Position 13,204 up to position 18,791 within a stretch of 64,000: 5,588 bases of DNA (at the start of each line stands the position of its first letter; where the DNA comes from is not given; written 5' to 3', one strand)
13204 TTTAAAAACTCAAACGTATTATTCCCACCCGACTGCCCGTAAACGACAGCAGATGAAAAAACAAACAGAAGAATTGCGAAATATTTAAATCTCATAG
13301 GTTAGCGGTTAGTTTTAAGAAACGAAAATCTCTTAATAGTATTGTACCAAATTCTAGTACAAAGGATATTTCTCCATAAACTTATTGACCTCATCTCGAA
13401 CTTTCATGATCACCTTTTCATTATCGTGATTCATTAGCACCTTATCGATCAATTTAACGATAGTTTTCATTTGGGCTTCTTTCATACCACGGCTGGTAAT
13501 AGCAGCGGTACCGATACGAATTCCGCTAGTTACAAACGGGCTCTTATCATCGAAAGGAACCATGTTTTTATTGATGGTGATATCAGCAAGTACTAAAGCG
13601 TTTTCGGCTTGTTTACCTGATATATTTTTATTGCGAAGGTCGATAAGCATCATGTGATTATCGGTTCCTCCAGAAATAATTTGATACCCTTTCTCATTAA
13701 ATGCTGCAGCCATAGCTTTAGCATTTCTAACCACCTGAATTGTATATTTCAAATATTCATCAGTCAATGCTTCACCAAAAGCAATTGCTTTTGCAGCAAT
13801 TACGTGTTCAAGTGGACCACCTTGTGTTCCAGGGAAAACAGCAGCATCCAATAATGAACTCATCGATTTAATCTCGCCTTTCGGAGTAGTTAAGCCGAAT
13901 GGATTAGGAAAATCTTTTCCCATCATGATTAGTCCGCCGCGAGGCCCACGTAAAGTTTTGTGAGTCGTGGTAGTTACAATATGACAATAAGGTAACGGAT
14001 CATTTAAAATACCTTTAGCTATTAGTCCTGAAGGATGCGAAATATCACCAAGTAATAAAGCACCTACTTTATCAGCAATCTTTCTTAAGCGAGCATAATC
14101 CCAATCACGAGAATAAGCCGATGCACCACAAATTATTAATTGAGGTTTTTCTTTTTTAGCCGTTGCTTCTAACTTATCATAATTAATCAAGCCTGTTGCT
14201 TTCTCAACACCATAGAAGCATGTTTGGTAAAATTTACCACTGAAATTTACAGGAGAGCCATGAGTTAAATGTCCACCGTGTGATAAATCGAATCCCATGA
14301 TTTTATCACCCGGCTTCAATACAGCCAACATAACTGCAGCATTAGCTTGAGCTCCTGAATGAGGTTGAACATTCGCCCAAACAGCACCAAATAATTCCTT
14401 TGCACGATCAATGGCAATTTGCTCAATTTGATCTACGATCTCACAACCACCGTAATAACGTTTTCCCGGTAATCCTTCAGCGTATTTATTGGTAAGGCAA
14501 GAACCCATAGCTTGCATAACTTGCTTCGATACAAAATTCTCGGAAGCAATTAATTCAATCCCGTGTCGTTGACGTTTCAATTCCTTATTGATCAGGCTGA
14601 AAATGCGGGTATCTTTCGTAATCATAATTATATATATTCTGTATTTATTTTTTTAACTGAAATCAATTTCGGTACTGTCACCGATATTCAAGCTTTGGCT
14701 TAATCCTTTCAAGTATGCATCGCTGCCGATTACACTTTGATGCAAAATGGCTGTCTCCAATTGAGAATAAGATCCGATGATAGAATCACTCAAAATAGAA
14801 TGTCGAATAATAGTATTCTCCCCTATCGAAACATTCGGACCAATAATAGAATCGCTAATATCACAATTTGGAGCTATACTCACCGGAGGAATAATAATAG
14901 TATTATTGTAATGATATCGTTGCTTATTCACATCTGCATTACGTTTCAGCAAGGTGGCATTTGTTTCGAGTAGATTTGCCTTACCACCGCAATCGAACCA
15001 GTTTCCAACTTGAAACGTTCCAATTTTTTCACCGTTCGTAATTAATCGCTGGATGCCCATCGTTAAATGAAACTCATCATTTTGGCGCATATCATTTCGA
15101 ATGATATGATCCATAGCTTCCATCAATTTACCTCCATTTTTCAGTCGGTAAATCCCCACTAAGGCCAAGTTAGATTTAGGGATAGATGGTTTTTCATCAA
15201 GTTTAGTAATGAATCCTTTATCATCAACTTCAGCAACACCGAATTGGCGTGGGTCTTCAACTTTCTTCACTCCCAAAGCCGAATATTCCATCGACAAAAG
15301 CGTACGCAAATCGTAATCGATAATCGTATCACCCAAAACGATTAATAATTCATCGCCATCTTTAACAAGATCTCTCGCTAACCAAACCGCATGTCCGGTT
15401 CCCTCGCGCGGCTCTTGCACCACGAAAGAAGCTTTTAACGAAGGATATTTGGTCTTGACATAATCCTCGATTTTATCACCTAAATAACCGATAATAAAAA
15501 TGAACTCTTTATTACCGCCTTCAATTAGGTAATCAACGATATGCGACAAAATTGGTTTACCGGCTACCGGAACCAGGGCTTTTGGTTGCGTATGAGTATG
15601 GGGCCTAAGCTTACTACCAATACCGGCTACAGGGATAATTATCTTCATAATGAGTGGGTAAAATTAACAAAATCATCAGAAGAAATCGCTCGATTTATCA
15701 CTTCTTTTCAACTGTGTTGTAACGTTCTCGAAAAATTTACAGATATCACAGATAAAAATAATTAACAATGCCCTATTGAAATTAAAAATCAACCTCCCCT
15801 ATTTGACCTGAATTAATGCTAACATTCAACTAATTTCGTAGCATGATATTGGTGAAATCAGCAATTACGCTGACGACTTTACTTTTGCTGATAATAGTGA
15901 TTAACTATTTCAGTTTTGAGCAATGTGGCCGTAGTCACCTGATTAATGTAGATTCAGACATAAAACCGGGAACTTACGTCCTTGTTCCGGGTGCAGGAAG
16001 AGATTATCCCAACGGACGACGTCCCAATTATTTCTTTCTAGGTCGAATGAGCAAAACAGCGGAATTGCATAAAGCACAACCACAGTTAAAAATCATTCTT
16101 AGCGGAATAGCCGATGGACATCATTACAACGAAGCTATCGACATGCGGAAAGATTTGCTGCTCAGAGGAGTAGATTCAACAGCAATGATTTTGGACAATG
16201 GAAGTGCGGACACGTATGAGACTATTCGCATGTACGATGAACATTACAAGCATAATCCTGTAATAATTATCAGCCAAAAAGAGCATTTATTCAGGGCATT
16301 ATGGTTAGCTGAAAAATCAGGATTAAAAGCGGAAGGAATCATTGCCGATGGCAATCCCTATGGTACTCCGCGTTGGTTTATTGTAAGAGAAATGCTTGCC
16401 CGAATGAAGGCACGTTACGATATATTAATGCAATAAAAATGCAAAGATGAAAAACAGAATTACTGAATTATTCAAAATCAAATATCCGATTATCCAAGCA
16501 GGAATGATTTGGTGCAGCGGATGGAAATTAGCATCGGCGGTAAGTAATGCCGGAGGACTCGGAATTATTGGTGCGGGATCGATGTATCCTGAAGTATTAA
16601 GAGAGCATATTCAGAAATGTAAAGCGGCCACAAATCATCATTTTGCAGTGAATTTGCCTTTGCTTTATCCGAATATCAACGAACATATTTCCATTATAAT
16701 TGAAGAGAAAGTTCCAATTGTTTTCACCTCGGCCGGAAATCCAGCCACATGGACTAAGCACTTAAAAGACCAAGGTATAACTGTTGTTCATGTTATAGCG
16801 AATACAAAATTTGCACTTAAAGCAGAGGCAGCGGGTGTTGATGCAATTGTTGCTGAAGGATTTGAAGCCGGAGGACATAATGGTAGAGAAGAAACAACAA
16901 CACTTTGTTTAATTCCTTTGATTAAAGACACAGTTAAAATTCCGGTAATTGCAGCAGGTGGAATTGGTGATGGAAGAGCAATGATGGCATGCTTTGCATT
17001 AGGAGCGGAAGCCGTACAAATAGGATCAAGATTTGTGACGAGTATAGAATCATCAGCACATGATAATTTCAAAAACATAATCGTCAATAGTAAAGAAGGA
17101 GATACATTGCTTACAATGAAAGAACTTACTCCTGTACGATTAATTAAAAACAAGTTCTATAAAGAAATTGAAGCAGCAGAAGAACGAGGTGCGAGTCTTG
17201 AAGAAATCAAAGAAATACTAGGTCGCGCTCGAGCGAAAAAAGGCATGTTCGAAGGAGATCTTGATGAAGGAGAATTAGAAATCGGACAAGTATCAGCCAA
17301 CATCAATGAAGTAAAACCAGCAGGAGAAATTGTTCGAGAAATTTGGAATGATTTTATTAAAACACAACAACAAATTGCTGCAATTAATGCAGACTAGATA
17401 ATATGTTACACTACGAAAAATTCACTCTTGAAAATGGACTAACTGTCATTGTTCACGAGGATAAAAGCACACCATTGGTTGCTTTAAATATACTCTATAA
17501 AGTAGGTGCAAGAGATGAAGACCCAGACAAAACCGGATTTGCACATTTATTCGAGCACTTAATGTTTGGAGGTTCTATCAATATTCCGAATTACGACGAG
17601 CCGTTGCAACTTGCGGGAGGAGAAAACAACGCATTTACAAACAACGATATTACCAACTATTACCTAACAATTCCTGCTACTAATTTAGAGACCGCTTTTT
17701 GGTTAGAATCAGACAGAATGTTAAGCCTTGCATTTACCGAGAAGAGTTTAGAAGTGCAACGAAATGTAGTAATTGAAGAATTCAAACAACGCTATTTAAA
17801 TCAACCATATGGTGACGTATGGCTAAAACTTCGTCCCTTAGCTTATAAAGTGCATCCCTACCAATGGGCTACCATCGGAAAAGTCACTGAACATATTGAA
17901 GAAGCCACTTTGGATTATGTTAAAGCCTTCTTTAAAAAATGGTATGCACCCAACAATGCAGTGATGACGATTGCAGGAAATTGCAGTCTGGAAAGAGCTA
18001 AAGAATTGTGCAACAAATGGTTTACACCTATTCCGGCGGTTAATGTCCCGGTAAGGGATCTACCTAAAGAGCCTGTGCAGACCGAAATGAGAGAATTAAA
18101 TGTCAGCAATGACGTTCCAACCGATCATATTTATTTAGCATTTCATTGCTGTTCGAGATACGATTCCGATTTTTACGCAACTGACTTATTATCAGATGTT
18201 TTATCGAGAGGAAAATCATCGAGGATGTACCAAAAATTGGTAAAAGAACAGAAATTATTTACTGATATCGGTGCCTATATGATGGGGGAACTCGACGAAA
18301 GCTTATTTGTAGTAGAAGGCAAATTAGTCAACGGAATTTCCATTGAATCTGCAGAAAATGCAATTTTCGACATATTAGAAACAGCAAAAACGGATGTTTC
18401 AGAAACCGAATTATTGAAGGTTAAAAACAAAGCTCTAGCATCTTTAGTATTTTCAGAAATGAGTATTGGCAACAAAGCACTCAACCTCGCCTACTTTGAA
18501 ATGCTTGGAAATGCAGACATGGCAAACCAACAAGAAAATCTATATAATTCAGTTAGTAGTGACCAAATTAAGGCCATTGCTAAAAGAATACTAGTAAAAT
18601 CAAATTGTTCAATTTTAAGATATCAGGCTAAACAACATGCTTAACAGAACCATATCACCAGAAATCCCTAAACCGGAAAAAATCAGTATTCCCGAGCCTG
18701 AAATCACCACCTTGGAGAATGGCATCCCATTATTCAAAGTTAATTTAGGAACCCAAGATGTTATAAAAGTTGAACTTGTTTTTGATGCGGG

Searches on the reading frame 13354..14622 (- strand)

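Call 62: search_protein_families(library=pfam, proteins=[window:13354-14622:-], max_evalue=0.00001)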
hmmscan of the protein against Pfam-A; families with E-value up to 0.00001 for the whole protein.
window:13354-14622:- (422 aa): 1 family
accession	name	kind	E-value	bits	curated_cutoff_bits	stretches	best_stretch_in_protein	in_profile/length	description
PF00464.25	SHMT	-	5.6e-169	562.4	27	1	3-392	4-399/399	Serine hydroxymethyltransferase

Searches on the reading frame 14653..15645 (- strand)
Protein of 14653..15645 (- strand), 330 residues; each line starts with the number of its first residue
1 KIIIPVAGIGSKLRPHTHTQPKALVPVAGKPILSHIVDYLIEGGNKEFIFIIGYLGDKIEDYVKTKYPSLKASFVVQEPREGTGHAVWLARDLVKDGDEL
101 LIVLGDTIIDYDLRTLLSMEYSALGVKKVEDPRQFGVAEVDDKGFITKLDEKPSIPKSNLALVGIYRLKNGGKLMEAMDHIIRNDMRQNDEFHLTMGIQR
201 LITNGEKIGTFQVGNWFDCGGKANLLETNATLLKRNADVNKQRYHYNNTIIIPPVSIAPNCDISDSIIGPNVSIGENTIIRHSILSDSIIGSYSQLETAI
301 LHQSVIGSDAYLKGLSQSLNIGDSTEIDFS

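Call 10: search_protein_families(library=pfam, proteins=[window:14653-15645:-], max_evalue=0.001)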
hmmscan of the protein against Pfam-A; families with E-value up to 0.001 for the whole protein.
window:14653-15645:- (330 aa): 5 families
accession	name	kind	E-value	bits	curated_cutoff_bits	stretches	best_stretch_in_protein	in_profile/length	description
PF00483.29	NTP_transferase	-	6.1e-30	105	21.2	1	3-234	3-244/245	Nucleotidyl transferase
PF25084.1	LbH_EIF2B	-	1.4e-08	35.1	54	1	242-310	15-85/105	EIF2B subunit epsilon LbH domain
PF00132.30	Hexapep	-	7.6e-06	25.8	27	0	266-281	14-29/36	Bacterial transferase hexapeptide (six repeats)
PF12804.13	NTP_transf_3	-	2.8e-05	24.8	27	1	3-108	2-97/160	MobA-like NTP transferase domain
PF24894.1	Hexapep_GlmU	-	0.00012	22.6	23.3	0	247-287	33-73/104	GlmU-like, C-terminal hexapeptide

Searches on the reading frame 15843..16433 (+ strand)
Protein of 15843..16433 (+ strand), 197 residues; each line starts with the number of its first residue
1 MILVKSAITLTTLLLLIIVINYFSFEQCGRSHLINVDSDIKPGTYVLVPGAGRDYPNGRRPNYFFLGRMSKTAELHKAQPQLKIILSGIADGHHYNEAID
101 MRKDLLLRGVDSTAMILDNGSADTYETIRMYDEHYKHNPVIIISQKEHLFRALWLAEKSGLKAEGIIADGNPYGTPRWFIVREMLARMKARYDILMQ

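Call 10: search_protein_families(library=pfam, proteins=[window:15843-16433:+], max_evalue=0.001)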
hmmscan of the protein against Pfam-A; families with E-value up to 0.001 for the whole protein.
window:15843-16433:+ (197 aa): 1 family
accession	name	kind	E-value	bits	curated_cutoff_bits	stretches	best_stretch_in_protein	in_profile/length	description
PF02698.23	DUF218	-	2.3e-16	60.4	27.6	1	45-166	2-105/133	DUF218 domain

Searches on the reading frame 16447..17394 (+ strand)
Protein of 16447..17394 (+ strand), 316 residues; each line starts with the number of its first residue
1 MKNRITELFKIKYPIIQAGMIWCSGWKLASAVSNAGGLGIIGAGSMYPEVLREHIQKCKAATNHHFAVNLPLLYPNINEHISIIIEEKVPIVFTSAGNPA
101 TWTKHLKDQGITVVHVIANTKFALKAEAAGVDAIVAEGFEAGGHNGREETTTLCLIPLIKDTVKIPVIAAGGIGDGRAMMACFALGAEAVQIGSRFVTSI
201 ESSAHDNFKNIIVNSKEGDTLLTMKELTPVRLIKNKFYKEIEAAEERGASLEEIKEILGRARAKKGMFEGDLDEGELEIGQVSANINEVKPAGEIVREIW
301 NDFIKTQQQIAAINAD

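Call 10: search_protein_families(library=pfam, proteins=[window:16447-17394:+], max_evalue=0.001)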
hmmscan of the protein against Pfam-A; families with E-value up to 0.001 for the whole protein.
window:16447-17394:+ (316 aa): 5 families
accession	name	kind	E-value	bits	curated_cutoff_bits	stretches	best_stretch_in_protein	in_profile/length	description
PF03060.21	NMO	-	2e-66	225.1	28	2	79-300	104-329/331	Nitronate monooxygenase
PF00478.31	IMPDH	-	7e-11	42.2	25.6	2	2-99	24-83/345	IMP dehydrogenase / GMP reductase domain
PF01070.24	FMN_dh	-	1.5e-07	31.3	24.9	1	114-202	223-311/350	FMN-dependent dehydrogenase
PF05690.20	ThiG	-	1.2e-05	25.3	23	1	103-194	116-205/247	Thiazole biosynthesis protein ThiG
PF04481.18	DUF561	-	0.00078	19.1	21.6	0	120-201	135-221/243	Protein of unknown function (DUF561)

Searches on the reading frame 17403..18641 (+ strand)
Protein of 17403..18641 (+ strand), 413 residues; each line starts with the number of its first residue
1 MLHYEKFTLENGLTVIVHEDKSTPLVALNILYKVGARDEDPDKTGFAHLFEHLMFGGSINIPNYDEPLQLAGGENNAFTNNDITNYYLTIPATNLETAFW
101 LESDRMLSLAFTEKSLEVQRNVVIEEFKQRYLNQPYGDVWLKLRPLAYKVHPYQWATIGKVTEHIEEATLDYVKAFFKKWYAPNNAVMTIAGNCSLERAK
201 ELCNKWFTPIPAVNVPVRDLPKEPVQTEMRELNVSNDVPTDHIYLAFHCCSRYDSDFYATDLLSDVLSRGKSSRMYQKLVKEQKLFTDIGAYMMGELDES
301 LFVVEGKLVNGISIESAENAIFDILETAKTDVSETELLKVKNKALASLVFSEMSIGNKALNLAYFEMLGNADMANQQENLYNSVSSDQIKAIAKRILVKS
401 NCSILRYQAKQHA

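Call 10: search_protein_families(library=pfam, proteins=[window:17403-18641:+], max_evalue=0.001)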
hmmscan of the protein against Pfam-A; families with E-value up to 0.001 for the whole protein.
window:17403-18641:+ (413 aa): 2 families
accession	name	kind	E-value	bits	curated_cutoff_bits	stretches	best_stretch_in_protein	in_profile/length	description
PF05193.26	Peptidase_M16_C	-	6.9e-32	111.2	23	1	169-343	3-180/181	Peptidase M16 inactive domain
PF00675.25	Peptidase_M16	-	8.1e-18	65.2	22.3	1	15-129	2-118/149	Insulinase (Peptidase family M16)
